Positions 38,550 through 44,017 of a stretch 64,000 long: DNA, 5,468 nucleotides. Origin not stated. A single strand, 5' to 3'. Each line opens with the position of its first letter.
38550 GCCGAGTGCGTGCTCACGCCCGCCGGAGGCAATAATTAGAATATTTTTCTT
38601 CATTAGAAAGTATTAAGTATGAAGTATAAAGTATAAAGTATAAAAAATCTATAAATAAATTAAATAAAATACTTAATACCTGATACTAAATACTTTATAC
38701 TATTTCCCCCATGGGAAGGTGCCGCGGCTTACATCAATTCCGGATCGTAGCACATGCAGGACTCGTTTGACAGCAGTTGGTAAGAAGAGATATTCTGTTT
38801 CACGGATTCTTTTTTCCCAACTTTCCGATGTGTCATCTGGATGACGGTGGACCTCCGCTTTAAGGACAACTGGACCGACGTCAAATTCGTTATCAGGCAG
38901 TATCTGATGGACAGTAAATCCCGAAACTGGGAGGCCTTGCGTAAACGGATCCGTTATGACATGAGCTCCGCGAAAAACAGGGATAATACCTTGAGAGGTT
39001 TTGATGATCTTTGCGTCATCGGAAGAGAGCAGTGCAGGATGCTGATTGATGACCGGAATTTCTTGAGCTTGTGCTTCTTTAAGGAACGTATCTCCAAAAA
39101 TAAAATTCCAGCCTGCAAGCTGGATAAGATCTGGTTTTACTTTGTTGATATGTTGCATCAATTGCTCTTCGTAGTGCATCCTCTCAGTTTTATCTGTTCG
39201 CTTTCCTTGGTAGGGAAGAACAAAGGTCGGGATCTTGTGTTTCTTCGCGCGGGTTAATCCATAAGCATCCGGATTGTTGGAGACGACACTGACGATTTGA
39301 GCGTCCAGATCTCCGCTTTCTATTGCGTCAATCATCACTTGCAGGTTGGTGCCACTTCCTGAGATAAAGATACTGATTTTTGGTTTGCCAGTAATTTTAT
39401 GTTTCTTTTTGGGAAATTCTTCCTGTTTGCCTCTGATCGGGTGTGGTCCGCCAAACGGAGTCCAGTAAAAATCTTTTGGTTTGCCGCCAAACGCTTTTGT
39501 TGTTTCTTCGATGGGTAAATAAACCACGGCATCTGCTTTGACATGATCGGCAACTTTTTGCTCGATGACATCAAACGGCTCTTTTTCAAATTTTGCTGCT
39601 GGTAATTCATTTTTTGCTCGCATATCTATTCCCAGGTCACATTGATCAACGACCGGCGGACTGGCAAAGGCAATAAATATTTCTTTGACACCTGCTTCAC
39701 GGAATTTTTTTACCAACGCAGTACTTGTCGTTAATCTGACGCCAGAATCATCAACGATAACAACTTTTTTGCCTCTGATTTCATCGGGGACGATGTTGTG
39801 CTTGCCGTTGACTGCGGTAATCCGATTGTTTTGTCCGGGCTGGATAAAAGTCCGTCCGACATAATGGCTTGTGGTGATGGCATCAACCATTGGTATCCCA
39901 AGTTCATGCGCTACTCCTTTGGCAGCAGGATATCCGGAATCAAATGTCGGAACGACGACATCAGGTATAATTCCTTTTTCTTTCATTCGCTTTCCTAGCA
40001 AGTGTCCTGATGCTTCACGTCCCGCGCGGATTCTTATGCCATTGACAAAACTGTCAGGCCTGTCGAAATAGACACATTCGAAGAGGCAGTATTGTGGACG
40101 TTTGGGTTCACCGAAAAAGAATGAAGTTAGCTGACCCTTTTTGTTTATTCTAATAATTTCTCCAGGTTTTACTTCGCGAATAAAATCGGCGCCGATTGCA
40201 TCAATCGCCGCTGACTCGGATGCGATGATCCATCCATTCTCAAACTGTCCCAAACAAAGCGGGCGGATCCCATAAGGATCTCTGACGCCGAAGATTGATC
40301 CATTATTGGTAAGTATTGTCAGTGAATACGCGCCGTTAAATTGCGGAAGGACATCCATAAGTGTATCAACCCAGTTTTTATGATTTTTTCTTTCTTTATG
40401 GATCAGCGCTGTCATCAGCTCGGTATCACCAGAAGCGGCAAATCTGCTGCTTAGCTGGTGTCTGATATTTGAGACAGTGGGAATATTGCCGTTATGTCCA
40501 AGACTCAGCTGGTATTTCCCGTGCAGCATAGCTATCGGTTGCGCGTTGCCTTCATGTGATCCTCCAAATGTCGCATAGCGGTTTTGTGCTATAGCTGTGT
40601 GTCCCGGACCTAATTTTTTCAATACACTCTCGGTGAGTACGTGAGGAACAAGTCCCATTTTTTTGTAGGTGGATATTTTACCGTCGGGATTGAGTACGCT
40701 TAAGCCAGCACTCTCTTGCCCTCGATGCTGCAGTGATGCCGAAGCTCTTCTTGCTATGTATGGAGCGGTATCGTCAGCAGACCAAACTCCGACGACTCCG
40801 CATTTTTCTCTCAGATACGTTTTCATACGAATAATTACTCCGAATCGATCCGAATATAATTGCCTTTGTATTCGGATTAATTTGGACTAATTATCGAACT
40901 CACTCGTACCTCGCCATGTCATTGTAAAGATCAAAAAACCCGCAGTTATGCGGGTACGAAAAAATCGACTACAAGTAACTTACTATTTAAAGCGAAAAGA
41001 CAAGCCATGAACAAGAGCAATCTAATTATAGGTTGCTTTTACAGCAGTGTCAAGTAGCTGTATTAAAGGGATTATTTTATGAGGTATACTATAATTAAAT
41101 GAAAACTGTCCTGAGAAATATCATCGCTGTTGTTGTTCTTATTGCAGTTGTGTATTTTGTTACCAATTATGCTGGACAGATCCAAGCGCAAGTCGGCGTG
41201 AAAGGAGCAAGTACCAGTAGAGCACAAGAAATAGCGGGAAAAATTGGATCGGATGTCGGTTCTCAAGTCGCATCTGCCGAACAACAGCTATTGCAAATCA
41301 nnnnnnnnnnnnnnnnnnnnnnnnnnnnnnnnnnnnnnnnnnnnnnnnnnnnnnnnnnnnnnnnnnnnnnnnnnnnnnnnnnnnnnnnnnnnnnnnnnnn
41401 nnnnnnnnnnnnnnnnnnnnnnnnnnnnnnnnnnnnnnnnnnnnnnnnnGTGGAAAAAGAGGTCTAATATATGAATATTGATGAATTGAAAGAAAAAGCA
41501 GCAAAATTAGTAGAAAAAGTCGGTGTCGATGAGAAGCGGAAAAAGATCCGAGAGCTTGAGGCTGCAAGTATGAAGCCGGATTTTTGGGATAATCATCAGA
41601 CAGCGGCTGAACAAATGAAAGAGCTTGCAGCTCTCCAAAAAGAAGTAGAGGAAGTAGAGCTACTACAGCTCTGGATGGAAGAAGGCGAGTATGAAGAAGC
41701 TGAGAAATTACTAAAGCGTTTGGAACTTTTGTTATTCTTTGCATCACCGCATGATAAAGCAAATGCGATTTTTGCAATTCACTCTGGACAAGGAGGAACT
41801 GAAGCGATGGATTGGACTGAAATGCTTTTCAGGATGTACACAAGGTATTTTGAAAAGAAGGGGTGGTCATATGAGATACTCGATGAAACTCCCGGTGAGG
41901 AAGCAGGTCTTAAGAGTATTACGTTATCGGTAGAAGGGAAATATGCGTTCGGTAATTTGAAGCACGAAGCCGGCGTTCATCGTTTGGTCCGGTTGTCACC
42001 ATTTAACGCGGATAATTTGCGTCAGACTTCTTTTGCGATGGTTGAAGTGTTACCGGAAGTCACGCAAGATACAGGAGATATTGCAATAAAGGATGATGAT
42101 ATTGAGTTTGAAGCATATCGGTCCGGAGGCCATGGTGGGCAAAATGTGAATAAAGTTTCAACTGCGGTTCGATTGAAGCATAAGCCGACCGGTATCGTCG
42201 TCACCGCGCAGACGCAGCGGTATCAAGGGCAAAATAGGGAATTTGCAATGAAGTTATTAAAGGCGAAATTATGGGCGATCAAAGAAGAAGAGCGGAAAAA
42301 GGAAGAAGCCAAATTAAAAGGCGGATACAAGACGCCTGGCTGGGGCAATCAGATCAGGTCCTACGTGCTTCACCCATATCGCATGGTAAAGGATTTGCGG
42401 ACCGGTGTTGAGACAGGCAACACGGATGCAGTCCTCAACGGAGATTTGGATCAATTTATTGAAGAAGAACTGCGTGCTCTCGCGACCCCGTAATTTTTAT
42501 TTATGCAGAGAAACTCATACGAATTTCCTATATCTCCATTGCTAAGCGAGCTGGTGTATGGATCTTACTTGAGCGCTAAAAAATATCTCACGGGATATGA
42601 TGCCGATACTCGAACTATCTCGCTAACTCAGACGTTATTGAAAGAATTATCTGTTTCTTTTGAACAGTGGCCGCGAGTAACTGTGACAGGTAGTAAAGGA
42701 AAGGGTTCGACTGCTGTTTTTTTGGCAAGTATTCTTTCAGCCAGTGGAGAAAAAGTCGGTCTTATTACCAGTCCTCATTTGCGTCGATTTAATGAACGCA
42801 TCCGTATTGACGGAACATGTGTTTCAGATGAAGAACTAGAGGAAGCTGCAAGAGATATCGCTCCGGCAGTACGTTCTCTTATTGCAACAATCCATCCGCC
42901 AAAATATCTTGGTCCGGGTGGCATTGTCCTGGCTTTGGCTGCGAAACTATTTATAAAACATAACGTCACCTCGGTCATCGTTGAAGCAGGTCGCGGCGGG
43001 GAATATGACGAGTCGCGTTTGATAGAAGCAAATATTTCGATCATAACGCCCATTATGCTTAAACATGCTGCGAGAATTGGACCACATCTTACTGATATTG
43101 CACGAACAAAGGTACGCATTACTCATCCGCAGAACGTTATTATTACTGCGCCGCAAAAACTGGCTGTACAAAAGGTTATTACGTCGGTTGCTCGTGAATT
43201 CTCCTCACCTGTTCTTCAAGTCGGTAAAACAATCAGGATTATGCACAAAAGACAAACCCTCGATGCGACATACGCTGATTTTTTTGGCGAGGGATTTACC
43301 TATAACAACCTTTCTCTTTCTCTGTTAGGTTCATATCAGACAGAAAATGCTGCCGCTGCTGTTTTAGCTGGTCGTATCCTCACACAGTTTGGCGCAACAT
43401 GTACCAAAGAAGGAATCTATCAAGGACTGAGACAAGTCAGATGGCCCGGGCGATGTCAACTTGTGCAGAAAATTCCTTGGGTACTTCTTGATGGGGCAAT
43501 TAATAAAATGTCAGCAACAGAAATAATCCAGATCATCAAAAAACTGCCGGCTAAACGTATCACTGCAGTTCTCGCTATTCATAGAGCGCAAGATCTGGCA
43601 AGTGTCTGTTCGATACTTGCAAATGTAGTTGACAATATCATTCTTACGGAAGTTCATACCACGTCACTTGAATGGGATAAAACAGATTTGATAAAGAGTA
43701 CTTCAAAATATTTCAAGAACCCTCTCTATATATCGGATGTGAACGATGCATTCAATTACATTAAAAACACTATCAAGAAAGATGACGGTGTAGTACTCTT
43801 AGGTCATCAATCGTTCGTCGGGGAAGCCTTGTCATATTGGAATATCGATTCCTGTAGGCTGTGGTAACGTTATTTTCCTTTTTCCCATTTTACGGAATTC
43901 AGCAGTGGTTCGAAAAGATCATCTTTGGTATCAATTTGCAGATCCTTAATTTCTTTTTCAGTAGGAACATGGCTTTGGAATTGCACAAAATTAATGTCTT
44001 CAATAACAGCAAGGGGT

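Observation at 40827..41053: Consensus promoter, ~87-nt RNA and intrinsic terminator upstream of purF: a candidate attenuator or riboswitch-like leader of unknown class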

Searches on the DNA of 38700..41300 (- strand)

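Call 4: search_rna_families(source=window, start=40600, end=41300, threshold=evalue, max_evalue=10, show_alignments=3)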
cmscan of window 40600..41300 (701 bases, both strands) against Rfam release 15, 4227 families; matches with E-value up to 10: 10.
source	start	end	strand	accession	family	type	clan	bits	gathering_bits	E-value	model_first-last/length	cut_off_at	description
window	40824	40899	-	RF00708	mir-450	Gene; miRNA;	-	23.4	60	0.21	1-78/78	no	mir-450 microRNA precursor family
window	40931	41016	-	RF01401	rseX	Gene; sRNA;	-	21.7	50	4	1-94/94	no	rseX Hfq binding RNA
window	40830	40893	+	RF04087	MIR5565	Gene; miRNA;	-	20.6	80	0.1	1-109/109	no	MIR5565 microRNA precursor family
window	40832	40894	+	RF03862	MIR5274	Gene; miRNA;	-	15.6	100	4.4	1-95/95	no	MIR5274 microRNA precursor family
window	40933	41036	-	RF01394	isrK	Gene; sRNA;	-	15.4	50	0.91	1-77/77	no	isrK Hfq binding RNA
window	41086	41155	+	RF01166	sn3071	Gene; snRNA; snoRNA; CD-box;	-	14.5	40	7.5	1-77/77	no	Small nucleolar RNA sn3071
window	40922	40991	+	RF03168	c-di-GMP-I-UAU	Cis-reg; riboswitch;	CL00126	14.4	65.9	3.9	1-81/81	no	c-di-GMP-I-UAU riboswitch aptamer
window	40930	41008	-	RF00513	Trp_leader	Cis-reg; leader;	-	14.2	41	7.3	1-100/100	no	Tryptophan operon leader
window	40930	40968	-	RF02837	anti-hemB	Gene; sRNA;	-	13.1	49.5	3.4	1-81/81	no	Burkholderia RNA 7 (anti-hemB)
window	40928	40961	+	RF01675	CrcZ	Gene; sRNA;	-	9.1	95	5.2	144-177/398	no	Pseudomonas sRNA CrcZ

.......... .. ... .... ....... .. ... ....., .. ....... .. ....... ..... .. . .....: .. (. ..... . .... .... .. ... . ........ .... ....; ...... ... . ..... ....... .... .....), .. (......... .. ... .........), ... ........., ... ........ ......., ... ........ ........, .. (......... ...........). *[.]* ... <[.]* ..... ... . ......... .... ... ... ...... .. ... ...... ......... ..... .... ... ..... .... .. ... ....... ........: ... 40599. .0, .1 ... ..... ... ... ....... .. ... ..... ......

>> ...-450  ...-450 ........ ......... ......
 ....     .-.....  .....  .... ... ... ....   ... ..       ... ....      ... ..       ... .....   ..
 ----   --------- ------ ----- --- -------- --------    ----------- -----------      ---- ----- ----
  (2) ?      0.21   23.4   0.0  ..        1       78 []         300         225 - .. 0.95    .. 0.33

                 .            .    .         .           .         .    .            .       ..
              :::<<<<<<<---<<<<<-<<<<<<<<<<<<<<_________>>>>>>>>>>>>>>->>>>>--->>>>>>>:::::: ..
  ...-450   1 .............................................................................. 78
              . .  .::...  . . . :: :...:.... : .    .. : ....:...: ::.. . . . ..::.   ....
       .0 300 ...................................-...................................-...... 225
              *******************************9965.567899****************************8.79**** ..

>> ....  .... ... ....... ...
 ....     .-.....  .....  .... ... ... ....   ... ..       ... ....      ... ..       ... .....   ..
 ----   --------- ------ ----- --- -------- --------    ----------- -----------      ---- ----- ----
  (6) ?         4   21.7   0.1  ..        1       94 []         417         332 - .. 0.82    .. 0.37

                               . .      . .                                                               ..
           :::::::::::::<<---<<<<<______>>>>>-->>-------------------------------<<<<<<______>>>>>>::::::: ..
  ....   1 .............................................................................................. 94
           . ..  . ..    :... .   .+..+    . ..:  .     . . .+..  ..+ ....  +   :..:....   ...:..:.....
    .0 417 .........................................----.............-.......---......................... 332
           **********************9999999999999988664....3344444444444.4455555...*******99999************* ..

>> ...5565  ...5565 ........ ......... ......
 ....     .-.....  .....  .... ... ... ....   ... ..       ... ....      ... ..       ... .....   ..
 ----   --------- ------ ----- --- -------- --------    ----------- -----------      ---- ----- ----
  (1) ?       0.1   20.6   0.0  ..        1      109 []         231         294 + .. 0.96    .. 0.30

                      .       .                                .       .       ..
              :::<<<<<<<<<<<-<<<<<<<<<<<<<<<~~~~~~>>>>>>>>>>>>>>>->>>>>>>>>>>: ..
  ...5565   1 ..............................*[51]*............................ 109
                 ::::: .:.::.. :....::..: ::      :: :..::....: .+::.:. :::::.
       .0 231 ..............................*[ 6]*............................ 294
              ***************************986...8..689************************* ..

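Call 13: search_rna_families(sources=[L001, L002, L003, L004, L006, L007, L008, L009, L010, L011, L012, L013, L014, L015, L016, L017, L018, L019], threshold=gathering)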
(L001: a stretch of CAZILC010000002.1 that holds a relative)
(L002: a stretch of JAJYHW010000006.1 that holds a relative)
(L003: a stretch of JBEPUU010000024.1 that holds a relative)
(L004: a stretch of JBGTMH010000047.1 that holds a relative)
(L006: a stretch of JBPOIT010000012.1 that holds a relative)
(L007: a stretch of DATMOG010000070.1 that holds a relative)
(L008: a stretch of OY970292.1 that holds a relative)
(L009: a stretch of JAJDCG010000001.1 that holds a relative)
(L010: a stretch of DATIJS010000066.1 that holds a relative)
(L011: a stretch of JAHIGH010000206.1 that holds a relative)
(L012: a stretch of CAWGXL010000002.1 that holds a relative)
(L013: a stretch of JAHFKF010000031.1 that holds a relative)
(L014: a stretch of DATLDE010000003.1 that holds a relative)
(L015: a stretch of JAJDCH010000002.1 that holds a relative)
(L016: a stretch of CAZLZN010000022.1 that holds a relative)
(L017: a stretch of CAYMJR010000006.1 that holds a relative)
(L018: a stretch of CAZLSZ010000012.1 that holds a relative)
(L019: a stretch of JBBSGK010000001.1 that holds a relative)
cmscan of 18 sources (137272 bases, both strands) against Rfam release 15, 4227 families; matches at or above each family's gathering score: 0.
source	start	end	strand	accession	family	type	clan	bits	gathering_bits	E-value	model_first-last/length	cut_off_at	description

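Call 88: search_rna_families(sources=[L020, L021, L022, L023, L024, L025, L026, L027, L028, L029, L030, L031, L032, L033, L034, L036, L038, L039, L123, L124], threshold=gathering)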
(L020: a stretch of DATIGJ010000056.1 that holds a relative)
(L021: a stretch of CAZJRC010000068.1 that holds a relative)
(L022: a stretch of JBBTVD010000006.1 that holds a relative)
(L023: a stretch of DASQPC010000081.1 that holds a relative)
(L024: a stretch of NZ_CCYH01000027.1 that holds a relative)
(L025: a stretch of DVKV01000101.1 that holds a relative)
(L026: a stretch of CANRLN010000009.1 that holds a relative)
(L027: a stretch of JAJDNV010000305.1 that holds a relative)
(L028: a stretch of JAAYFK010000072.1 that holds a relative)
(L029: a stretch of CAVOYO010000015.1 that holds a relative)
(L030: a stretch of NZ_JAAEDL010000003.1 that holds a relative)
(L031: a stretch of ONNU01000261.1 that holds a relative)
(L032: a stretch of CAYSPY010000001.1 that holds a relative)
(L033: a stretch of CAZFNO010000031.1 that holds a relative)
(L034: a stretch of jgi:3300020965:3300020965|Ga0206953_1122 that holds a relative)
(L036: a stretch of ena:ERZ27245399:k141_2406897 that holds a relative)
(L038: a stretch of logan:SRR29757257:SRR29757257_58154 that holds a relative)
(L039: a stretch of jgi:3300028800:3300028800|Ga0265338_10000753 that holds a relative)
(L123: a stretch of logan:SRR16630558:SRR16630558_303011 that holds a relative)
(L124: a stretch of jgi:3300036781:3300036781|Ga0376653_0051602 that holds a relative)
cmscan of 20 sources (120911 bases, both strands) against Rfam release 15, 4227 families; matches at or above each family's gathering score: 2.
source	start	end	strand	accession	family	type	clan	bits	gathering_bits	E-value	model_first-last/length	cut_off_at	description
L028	196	267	+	RF00005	tRNA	Gene; tRNA;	CL00001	70.6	29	4.1e-13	1-71/71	no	tRNA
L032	2304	2376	+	RF00005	tRNA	Gene; tRNA;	CL00001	65.5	29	9.9e-12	1-71/71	no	tRNA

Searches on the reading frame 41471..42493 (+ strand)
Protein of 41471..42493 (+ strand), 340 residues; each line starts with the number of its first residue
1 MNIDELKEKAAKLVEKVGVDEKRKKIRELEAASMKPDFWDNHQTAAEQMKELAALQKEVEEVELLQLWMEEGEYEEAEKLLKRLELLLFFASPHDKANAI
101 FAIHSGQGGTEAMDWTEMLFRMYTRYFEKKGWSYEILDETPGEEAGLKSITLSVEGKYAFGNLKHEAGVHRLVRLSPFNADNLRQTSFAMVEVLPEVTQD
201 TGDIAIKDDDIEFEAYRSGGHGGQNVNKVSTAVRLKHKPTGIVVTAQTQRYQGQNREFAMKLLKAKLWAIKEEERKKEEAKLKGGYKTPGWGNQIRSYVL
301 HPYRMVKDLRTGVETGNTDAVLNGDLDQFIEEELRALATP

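Call 33: search_protein_families(library=pfam, proteins=[window:41471-42493:+])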
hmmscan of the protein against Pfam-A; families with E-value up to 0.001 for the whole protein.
window:41471-42493:+ (340 aa): 2 families
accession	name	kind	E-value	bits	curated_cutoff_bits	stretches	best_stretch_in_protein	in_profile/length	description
PF03462.23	PCRF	-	2e-47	161.9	24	1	29-191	31-194/194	PCRF domain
PF00472.26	RF-1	-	9.4e-36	122.7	35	1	203-310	4-116/116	RF-1 domain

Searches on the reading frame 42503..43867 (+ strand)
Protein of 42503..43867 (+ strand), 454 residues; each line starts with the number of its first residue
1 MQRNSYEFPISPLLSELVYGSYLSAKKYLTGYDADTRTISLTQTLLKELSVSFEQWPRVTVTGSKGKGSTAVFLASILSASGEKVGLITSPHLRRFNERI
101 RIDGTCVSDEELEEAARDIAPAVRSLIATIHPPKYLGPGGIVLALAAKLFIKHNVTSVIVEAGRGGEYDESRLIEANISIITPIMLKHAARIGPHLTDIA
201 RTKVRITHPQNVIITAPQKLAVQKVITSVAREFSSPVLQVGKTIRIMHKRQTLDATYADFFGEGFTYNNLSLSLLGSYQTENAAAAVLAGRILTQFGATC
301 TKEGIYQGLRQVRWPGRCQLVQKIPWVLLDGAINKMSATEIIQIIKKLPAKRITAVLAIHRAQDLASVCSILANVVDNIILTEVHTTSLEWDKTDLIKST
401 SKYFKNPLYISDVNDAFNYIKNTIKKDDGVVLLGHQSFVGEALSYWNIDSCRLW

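Call 33: search_protein_families(library=pfam, proteins=[window:42503-43867:+])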
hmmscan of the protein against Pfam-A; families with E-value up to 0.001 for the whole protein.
window:42503-43867:+ (454 aa): 2 families
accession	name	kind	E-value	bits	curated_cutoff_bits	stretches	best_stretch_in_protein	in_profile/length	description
PF02875.26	Mur_ligase_C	-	5.4e-10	40.6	28.4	1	316-434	1-125/127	Mur ligase, glutamate ligase domain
PF08245.18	Mur_ligase_M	-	8.3e-10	39.4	24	1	145-289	47-199/200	Mur ligase middle domain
